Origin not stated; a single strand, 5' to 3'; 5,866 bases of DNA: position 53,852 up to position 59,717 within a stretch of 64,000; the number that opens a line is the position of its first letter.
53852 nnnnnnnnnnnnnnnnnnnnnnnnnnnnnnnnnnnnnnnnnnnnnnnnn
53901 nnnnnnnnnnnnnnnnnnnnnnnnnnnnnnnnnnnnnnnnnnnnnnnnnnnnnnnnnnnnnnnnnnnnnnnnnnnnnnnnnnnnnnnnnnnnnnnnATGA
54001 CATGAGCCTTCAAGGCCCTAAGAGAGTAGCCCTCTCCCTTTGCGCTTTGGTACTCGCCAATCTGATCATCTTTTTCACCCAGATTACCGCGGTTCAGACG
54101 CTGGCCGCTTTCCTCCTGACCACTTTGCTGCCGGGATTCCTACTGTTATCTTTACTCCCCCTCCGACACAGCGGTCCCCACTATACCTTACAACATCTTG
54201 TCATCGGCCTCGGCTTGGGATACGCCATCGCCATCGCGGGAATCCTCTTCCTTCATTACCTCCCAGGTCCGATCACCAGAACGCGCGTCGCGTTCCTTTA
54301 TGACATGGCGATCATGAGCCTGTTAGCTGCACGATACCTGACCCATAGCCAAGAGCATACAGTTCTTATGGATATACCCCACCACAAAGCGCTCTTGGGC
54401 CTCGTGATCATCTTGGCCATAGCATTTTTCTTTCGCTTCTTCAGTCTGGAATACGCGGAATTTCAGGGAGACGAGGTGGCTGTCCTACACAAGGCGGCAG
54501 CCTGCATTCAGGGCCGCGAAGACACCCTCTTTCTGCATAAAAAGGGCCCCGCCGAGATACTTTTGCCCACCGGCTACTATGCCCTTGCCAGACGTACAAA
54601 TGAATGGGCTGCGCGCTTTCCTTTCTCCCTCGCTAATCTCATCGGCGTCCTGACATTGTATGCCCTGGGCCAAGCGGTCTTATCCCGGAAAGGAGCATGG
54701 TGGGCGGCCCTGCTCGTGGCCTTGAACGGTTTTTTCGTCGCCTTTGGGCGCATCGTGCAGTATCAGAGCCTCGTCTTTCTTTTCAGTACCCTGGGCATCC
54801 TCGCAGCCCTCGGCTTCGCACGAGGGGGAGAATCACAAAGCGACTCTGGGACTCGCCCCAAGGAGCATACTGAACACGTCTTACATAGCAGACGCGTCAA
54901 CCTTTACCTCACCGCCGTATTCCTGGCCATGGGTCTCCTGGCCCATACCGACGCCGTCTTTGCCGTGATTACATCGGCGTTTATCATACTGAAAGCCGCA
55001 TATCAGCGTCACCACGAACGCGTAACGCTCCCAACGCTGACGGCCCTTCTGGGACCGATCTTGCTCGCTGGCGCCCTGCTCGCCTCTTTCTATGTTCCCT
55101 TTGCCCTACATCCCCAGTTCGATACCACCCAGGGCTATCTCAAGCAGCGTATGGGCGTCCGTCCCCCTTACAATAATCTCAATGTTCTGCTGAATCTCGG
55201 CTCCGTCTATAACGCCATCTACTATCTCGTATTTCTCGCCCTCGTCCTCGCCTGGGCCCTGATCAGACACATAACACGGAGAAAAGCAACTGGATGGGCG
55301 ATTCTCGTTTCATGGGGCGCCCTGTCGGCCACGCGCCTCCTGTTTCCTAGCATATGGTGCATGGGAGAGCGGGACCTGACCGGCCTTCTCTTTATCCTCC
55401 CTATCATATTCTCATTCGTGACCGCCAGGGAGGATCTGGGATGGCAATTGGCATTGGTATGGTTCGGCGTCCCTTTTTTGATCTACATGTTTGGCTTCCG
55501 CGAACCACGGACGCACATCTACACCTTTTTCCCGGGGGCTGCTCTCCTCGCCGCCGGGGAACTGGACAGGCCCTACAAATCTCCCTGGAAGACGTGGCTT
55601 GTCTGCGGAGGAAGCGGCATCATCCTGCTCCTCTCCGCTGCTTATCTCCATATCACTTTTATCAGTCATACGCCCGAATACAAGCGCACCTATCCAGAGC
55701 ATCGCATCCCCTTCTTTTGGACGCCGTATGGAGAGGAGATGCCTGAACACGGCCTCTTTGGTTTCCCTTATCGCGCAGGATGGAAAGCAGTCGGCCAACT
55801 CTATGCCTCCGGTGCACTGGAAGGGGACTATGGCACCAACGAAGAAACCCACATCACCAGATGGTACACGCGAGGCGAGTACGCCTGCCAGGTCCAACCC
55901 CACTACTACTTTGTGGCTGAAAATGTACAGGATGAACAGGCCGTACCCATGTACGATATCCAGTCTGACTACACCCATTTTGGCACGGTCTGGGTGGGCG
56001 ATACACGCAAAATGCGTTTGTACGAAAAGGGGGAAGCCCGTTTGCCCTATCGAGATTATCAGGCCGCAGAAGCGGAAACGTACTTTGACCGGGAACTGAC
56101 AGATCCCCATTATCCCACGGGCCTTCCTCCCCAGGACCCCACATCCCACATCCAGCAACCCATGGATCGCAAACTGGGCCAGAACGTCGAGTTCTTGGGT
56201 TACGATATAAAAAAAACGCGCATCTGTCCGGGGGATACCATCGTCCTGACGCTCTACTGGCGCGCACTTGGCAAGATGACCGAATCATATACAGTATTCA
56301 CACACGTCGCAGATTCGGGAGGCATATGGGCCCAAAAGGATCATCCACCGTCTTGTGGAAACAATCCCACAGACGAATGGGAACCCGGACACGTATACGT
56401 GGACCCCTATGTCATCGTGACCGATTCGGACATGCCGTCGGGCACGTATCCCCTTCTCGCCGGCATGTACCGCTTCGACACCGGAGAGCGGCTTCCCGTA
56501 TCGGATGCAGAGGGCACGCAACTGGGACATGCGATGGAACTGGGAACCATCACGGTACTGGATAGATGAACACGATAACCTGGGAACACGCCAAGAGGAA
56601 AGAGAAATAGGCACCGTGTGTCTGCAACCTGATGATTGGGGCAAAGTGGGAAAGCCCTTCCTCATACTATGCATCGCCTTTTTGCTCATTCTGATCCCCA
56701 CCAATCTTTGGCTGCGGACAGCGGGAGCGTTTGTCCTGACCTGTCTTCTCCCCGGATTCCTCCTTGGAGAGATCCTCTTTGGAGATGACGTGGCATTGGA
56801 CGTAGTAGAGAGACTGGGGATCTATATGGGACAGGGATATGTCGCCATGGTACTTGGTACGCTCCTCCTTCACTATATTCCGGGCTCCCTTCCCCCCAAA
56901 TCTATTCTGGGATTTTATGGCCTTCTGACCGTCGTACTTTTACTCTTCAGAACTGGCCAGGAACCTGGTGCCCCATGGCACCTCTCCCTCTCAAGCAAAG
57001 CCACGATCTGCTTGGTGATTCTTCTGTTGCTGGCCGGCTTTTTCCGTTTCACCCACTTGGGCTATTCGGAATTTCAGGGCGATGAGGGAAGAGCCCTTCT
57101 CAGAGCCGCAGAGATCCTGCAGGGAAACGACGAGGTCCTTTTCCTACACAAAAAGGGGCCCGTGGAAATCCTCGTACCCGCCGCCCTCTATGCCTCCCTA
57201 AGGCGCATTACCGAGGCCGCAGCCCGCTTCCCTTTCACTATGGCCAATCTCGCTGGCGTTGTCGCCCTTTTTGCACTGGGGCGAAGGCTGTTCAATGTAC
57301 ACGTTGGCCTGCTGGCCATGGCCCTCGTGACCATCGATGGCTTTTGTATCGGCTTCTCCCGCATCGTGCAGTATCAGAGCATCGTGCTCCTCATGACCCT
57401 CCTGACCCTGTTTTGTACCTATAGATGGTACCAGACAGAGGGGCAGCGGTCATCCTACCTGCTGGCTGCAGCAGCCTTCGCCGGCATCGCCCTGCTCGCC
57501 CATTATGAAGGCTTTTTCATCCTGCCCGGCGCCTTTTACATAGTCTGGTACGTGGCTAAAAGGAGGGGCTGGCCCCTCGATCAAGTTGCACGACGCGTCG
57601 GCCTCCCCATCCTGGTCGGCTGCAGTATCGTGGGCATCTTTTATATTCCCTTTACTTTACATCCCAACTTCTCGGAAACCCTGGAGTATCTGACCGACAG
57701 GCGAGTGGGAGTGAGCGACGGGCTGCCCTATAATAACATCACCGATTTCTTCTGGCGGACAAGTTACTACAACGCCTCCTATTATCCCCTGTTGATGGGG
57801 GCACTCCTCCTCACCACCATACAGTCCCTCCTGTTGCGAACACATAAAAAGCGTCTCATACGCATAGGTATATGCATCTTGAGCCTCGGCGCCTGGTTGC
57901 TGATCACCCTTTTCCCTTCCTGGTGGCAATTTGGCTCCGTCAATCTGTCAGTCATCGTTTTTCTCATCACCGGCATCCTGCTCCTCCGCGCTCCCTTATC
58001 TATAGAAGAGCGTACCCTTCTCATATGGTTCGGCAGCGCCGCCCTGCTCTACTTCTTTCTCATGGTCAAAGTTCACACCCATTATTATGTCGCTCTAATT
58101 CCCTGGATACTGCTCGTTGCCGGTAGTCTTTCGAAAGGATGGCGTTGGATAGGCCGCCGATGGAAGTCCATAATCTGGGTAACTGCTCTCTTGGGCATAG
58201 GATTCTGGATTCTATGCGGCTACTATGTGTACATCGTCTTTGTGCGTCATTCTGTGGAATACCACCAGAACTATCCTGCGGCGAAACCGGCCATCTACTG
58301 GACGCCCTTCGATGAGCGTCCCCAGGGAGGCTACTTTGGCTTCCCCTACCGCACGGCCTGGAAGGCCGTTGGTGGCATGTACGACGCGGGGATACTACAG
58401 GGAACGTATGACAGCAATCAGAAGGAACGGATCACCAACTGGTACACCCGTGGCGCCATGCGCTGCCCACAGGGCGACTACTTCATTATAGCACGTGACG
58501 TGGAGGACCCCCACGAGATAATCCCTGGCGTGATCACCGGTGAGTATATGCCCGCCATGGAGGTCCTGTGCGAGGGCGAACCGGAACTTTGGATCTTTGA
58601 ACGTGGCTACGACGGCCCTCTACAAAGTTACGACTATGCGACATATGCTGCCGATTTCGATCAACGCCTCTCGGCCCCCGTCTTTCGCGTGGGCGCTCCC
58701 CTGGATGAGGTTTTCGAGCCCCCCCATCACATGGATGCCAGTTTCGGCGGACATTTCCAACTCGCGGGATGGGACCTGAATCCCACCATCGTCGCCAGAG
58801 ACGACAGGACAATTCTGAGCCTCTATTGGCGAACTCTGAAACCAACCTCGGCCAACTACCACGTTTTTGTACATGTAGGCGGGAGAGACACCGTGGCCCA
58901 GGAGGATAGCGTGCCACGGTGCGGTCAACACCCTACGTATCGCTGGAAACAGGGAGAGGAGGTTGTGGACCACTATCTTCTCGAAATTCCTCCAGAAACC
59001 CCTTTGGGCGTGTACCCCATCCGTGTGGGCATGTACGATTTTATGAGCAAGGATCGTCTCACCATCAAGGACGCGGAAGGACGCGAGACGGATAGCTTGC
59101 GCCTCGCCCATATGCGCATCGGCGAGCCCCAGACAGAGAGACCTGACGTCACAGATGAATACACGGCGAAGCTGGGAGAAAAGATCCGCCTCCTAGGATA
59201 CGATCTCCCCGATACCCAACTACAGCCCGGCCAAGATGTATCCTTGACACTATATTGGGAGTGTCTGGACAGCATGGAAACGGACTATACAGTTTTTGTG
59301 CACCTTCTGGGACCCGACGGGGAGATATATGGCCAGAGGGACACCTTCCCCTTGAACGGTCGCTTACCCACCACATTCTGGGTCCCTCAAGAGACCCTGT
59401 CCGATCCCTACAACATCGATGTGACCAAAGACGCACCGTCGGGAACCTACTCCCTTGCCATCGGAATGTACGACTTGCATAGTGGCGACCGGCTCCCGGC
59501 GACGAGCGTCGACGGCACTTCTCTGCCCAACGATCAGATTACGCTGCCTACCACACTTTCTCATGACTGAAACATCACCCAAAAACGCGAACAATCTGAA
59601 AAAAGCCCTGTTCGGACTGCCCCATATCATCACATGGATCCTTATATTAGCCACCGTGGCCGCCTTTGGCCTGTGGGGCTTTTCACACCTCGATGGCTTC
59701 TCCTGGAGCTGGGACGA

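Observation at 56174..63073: Unrecognised ~130-aa C-terminal domain repeated four times across three GT-C proteins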

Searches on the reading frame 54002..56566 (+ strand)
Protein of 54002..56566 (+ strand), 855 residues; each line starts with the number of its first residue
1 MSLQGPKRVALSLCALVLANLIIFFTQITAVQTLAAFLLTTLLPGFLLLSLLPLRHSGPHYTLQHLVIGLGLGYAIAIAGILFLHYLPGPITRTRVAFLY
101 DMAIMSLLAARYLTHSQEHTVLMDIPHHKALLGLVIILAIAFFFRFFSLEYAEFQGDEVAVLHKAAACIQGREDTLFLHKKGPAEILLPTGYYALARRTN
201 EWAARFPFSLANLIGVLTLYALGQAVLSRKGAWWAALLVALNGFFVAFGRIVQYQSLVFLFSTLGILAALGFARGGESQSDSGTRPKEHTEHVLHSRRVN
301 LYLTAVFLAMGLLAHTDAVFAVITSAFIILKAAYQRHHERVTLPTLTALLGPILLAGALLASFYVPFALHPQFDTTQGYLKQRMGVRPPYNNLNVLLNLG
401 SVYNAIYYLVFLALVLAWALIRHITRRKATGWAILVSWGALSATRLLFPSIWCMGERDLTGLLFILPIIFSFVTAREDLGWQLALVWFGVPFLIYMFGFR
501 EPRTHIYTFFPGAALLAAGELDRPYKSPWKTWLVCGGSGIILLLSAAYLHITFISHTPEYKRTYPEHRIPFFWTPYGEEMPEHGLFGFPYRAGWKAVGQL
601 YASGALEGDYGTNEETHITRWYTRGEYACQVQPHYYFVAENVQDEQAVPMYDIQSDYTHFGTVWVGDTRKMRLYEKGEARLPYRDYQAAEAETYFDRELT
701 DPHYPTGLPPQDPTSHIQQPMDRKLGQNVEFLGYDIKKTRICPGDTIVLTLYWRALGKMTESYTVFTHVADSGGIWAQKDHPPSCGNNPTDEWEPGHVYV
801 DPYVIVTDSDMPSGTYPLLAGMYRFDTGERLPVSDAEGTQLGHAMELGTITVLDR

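Call 4: search_protein_families(library=pfam, proteins=[window:54002-56566:+], max_evalue=1)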
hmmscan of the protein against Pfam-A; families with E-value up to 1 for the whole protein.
window:54002-56566:+ (855 aa): 3 families
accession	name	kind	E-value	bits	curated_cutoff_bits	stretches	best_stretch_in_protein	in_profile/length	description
PF13231.12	PMT_2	-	2.2e-06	28.4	26.1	2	193-272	14-92/160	Dolichyl-phosphate-mannose-protein mannosyltransferase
PF02366.24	PMT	-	1.3e-05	25.4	22.7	1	199-336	80-203/245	Dolichyl-phosphate-mannose-protein mannosyltransferase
PF24871.1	Piezo_TM1-24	-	0.012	14.5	28.8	1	401-433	192-224/682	Piezo TM1-24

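Call 8: search_protein_families(library=ncbifam, proteins=[window:54002-56566:+], max_evalue=1)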
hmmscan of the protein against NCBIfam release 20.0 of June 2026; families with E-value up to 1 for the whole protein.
window:54002-56566:+ (855 aa): 1 family
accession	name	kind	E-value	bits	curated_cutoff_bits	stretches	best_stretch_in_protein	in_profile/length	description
TIGR03663.1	TIGR03663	subfamily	0.0022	17.1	126.25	1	200-371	69-230/435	flippase activity-associated protein Agl23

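Call 31: search_solved_structures(query=window:54002-56566:+, max_evalue=1)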
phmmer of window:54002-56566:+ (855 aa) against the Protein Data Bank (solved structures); distinct sequences matched with E-value up to 1: 0.

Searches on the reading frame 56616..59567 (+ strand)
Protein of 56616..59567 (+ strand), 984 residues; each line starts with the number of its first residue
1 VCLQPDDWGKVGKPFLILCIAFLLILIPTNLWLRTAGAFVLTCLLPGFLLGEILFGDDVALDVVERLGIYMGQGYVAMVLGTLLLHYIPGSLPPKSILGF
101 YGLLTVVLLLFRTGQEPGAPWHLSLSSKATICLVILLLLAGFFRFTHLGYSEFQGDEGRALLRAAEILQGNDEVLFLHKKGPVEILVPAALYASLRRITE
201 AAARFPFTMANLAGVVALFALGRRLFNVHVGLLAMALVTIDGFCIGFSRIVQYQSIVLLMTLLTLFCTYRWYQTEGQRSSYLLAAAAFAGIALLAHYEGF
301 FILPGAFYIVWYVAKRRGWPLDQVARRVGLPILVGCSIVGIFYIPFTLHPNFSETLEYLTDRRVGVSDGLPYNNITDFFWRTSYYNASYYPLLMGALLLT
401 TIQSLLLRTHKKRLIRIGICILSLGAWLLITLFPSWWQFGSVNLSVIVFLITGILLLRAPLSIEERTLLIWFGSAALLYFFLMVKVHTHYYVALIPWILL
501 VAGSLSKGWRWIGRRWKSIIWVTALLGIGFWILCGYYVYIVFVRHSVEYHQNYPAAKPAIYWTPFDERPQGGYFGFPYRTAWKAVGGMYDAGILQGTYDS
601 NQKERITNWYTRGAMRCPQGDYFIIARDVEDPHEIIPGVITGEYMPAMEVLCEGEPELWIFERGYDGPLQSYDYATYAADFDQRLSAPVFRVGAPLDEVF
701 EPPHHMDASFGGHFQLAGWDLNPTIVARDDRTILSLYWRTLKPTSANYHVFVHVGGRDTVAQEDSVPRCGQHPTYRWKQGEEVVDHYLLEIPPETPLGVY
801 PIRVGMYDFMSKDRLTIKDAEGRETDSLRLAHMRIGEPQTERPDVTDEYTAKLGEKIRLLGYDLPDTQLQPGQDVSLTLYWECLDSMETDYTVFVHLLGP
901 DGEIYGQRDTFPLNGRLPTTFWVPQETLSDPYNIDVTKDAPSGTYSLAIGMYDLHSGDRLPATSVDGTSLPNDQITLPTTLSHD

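Call 4: search_protein_families(library=pfam, proteins=[window:56616-59567:+], max_evalue=1)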
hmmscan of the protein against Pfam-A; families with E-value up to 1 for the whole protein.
window:56616-59567:+ (984 aa): 2 families
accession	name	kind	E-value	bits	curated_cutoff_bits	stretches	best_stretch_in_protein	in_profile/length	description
PF13231.12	PMT_2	-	8e-12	46.1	26.1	1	190-336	11-154/160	Dolichyl-phosphate-mannose-protein mannosyltransferase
PF02366.24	PMT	-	2.1e-09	37.7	22.7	1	203-348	86-232/245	Dolichyl-phosphate-mannose-protein mannosyltransferase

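Call 8: search_protein_families(library=ncbifam, proteins=[window:56616-59567:+], max_evalue=1)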
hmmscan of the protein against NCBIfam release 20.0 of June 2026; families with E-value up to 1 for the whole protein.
window:56616-59567:+ (984 aa): 0 families

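Call 30: search_solved_structures(query=window:56616-59567:+, max_evalue=1)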
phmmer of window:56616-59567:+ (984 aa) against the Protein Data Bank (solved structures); distinct sequences matched with E-value up to 1: 0.
